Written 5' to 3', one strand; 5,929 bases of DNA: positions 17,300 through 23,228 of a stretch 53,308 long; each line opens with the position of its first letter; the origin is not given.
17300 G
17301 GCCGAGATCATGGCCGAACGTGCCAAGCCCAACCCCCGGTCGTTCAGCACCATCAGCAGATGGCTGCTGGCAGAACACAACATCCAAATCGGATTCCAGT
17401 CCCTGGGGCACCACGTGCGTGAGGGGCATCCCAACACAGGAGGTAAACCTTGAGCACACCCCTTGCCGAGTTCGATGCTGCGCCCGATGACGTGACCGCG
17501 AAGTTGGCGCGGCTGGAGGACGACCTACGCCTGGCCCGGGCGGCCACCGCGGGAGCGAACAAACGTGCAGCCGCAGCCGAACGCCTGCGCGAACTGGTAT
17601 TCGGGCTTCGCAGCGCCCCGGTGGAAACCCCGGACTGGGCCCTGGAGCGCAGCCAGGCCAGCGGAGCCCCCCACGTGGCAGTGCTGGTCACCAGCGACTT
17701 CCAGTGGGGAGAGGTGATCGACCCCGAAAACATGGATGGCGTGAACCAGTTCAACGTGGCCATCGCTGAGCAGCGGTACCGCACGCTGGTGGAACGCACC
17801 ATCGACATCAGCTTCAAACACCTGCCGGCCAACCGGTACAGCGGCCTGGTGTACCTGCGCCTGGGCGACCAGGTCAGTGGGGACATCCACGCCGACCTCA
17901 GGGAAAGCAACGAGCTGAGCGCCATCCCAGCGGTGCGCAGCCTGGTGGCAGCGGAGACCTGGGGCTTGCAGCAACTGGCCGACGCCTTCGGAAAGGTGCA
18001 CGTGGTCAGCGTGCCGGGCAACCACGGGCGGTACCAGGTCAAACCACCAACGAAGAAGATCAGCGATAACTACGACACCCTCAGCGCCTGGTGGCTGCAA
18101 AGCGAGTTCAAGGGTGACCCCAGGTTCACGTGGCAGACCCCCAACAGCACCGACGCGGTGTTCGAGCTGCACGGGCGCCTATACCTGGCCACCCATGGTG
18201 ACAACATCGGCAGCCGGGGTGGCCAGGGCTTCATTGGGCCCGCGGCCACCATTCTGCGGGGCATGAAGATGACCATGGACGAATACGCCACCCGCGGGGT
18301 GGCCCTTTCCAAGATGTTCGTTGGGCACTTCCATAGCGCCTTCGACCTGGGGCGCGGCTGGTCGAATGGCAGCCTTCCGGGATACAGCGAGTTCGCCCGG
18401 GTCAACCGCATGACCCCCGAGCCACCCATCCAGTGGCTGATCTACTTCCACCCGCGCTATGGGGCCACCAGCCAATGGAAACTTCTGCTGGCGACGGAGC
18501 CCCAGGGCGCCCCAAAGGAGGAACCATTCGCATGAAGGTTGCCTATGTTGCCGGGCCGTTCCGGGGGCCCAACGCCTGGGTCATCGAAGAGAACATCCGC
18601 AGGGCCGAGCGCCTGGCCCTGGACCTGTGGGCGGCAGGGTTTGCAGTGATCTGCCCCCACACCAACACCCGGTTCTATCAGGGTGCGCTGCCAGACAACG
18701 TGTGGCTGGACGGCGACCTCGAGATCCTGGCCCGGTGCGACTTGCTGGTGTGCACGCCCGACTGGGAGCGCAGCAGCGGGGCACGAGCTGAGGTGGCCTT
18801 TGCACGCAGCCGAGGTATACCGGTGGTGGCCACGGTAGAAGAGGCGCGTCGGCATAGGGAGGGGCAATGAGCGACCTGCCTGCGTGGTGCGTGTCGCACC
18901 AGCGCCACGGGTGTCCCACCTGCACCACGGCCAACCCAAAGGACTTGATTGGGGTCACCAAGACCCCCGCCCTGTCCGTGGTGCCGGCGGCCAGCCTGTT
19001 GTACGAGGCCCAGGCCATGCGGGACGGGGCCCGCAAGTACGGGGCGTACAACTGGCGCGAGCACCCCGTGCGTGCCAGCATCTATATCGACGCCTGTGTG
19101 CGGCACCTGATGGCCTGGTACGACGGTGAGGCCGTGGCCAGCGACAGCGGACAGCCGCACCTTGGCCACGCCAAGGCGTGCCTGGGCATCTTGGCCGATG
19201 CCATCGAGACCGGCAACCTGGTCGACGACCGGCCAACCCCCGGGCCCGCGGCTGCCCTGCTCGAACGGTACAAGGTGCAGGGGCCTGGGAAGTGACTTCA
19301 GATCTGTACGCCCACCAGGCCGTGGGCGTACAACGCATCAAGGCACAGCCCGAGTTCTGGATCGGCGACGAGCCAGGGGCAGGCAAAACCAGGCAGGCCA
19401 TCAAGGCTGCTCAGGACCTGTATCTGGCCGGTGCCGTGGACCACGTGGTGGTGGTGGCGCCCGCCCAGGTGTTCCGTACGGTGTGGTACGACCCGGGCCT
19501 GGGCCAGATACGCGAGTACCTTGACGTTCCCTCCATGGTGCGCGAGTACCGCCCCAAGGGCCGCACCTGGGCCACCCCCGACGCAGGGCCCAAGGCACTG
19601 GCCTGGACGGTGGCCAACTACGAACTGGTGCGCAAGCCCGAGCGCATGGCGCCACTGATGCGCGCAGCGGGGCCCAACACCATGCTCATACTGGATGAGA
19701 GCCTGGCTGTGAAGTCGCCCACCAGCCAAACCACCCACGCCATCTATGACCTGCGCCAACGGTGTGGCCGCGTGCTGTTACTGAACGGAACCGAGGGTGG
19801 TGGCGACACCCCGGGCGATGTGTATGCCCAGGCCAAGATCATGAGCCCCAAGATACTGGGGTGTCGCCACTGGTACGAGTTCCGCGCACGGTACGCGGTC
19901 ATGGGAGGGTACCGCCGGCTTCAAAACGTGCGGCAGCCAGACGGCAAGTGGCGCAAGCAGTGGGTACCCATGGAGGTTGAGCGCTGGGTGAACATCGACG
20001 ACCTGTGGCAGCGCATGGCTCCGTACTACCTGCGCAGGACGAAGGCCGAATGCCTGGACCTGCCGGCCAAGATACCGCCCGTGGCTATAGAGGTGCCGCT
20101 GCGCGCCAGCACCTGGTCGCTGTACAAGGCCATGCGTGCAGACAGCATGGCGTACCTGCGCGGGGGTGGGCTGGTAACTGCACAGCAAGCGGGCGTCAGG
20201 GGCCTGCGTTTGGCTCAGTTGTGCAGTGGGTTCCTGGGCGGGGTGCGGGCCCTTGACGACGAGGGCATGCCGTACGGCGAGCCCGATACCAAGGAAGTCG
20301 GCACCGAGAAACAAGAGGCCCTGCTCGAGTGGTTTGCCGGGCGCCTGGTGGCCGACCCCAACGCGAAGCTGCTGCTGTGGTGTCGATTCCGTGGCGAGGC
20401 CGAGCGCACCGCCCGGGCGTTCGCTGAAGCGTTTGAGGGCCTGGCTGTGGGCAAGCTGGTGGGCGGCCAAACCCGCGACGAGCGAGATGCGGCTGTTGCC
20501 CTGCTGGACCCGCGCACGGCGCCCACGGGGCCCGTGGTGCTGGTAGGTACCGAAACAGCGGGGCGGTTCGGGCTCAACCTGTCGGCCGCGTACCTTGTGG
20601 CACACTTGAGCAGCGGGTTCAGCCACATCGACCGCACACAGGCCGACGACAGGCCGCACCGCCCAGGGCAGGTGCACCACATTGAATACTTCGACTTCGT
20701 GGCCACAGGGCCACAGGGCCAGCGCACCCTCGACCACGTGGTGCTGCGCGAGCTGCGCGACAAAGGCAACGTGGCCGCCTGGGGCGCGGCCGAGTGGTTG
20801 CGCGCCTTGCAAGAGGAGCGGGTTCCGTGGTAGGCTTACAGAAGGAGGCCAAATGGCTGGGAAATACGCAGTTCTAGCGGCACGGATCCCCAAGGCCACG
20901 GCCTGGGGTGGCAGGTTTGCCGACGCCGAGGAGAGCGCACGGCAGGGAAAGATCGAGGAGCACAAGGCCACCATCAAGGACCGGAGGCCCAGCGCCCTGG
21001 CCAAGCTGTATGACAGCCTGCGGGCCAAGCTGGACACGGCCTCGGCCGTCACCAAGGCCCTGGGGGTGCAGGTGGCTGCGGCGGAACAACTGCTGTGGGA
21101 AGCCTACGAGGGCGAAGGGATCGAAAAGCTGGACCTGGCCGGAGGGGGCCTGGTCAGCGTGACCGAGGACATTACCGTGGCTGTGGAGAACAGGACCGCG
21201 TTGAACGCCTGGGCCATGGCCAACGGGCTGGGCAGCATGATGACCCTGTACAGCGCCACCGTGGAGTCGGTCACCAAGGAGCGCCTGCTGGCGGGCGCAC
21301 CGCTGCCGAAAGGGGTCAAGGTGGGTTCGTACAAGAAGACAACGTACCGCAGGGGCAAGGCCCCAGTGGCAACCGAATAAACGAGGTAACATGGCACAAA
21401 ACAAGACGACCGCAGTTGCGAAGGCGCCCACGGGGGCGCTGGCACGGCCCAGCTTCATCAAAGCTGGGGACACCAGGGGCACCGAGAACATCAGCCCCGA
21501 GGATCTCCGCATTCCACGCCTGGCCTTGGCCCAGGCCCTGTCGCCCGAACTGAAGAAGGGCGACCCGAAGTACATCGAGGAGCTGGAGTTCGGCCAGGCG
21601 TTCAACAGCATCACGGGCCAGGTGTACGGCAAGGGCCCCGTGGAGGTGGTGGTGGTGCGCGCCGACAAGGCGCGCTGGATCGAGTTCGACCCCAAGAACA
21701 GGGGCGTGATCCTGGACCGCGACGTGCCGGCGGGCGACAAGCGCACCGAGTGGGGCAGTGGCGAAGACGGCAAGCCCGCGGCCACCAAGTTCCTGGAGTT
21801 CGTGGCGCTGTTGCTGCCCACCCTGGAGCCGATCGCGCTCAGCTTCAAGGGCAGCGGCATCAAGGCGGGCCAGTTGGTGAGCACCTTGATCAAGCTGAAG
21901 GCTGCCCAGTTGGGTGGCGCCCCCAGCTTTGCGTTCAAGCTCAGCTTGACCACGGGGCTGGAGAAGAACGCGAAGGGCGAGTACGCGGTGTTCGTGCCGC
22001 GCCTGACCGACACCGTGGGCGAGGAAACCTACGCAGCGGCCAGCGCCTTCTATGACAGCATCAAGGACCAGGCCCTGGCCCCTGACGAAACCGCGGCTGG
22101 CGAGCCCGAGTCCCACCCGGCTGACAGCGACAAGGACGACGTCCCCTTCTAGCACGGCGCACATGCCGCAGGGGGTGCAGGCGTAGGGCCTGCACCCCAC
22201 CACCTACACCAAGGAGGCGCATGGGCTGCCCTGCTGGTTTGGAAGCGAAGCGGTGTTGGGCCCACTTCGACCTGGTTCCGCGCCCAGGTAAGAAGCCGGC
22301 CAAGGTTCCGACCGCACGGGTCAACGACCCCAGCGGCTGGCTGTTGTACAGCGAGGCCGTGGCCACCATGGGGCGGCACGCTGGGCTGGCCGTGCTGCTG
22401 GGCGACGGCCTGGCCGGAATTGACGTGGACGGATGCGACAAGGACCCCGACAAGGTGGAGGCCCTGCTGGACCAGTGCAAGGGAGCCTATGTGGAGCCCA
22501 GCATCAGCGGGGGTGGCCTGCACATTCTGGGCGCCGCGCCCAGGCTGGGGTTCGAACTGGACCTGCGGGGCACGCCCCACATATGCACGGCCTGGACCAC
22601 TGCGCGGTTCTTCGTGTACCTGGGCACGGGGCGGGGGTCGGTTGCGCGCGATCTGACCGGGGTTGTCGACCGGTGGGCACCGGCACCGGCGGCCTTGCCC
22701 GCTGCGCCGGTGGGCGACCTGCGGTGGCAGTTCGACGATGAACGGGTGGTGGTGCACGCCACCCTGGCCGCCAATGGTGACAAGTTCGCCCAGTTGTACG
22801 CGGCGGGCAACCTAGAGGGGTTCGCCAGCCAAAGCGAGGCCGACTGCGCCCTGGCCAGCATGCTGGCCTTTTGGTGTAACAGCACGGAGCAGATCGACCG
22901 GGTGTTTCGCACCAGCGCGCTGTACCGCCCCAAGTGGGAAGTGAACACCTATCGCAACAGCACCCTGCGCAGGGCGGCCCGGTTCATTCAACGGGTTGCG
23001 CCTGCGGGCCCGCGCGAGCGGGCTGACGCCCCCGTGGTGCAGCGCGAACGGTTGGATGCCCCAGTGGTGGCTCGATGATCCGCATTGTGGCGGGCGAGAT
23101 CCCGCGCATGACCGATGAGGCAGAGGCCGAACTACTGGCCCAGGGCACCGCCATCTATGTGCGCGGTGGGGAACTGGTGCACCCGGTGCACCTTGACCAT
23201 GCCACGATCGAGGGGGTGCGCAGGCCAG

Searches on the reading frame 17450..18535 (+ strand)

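Call 7: search_protein_families(library=pfam, proteins=[window:17450-18535:+], max_evalue=0.01)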
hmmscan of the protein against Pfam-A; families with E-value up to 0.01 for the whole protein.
window:17450-18535:+ (361 aa): 0 families

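Call 56: search_protein_families(library=phrogs, proteins=[window:17450-18535:+], max_evalue=0.01)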
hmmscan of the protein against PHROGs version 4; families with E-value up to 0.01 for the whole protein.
window:17450-18535:+ (361 aa): 1 family
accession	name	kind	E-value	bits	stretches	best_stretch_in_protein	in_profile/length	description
phrog_284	-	DNA, RNA and nucleotide metabolism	2.9e-30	106.5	1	46-336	99-383/398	exonuclease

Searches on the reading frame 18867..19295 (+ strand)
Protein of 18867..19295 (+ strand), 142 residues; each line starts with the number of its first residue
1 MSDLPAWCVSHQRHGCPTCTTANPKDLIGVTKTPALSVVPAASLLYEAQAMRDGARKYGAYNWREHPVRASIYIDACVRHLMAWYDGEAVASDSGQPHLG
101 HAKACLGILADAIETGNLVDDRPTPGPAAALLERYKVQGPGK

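Call 56: search_protein_families(library=phrogs, proteins=[window:18867-19295:+], max_evalue=0.01)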
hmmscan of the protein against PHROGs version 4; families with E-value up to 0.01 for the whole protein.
window:18867-19295:+ (142 aa): 9 families
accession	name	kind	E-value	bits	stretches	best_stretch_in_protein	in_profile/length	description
phrog_2252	-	lysis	2.4e-44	153.2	1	17-134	97-213/285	endolysin; inhibits RNA polymerase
phrog_801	-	DNA, RNA and nucleotide metabolism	2.1e-24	87.9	1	32-127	106-201/476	dATP / dGTP pyrophosphohydrolase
phrog_19680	-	unknown function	5.7e-12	47.1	1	43-106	110-173/188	-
phrog_11257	-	unknown function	2e-09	38.8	1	35-124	22-110/200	-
phrog_5033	-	lysis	2.5e-07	31.8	1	48-102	103-157/178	endolysin; inhibits RNA polymerase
phrog_37590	-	unknown function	1.5e-06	28.5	1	58-113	89-143/341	-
phrog_16254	-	unknown function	5.3e-06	27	1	36-123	29-117/377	-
phrog_5332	-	unknown function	1.3e-05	25.8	1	33-122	122-210/215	-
phrog_18716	-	unknown function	0.00014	23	1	37-89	27-78/114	-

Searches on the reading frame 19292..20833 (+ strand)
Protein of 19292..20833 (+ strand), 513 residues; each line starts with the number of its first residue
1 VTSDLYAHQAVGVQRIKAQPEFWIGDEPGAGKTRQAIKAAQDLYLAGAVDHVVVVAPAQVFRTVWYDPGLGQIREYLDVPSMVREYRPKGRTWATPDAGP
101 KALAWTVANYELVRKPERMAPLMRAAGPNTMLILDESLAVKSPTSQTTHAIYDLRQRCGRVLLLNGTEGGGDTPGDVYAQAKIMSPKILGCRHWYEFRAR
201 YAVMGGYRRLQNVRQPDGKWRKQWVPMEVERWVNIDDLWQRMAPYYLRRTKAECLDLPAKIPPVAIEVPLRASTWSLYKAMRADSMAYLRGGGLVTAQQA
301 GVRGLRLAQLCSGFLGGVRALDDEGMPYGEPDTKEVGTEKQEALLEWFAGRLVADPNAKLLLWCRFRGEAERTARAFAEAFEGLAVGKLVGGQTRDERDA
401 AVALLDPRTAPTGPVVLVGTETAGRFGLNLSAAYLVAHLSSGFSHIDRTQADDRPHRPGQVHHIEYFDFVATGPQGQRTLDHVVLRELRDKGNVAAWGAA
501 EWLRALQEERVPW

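Call 23: search_protein_families(library=pfam, proteins=[window:19292-20833:+], max_evalue=0.05)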
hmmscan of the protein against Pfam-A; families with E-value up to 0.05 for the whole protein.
window:19292-20833:+ (513 aa): 3 families
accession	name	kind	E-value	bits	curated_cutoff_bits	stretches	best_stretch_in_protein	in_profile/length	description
PF00176.29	SNF2-rel_dom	-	3.8e-09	36.5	24.9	1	24-291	22-263/290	SNF2-related domain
PF00271.37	Helicase_C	-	0.0001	23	23.5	1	353-459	11-110/110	Helicase conserved C-terminal domain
PF04851.21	ResIII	-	0.033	14.5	22.5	1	14-61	13-65/164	Type III restriction enzyme, res subunit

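Call 24: search_protein_families(library=phrogs, proteins=[window:19292-20833:+], max_evalue=0.01)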
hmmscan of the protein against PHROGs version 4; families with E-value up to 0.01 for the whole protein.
window:19292-20833:+ (513 aa): 3 families
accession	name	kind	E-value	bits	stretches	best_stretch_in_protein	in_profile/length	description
phrog_62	-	DNA, RNA and nucleotide metabolism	4.8e-78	264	1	2-495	694-1129/1881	DNA helicase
phrog_29996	-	unknown function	7.6e-06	25.1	1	358-483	1032-1152/1189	-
phrog_23807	-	unknown function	1.1e-05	24.4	1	340-461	508-635/1053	-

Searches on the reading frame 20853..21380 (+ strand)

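Call 56: search_protein_families(library=phrogs, proteins=[window:20853-21380:+], max_evalue=0.01)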
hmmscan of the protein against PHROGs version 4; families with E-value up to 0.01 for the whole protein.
window:20853-21380:+ (175 aa): 1 family
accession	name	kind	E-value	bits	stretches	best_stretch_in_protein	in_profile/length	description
phrog_2378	-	unknown function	0.0002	22.1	1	37-130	19-115/189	-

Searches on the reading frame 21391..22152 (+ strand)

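Call 7: search_protein_families(library=pfam, proteins=[window:21391-22152:+], max_evalue=0.01)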
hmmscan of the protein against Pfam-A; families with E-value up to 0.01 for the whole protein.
window:21391-22152:+ (253 aa): 1 family
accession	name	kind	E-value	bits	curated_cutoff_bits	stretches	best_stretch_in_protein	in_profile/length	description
PF23977.1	Pam3_Gp34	-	1.4e-32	113.8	27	1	17-228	6-233/235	Pam3 phage gp34-like protein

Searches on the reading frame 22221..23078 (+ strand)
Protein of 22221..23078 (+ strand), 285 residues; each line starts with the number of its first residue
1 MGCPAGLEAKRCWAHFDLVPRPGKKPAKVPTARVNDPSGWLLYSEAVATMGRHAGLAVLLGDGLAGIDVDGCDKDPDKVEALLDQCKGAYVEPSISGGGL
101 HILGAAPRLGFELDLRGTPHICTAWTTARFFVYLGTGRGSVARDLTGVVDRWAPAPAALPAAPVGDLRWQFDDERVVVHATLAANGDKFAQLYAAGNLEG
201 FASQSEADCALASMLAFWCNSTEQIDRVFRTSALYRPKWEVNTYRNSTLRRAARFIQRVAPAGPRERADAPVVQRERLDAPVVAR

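Call 7: search_protein_families(library=pfam, proteins=[window:22221-23078:+], max_evalue=0.01)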
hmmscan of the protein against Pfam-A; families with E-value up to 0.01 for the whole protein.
window:22221-23078:+ (285 aa): 1 family
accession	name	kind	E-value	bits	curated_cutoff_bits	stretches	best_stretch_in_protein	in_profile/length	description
PF22763.1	NrS1-1_pol-like_HBD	-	2.9e-18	65.9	27.9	1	204-256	1-58/64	NrS-1 polymerase HBD domain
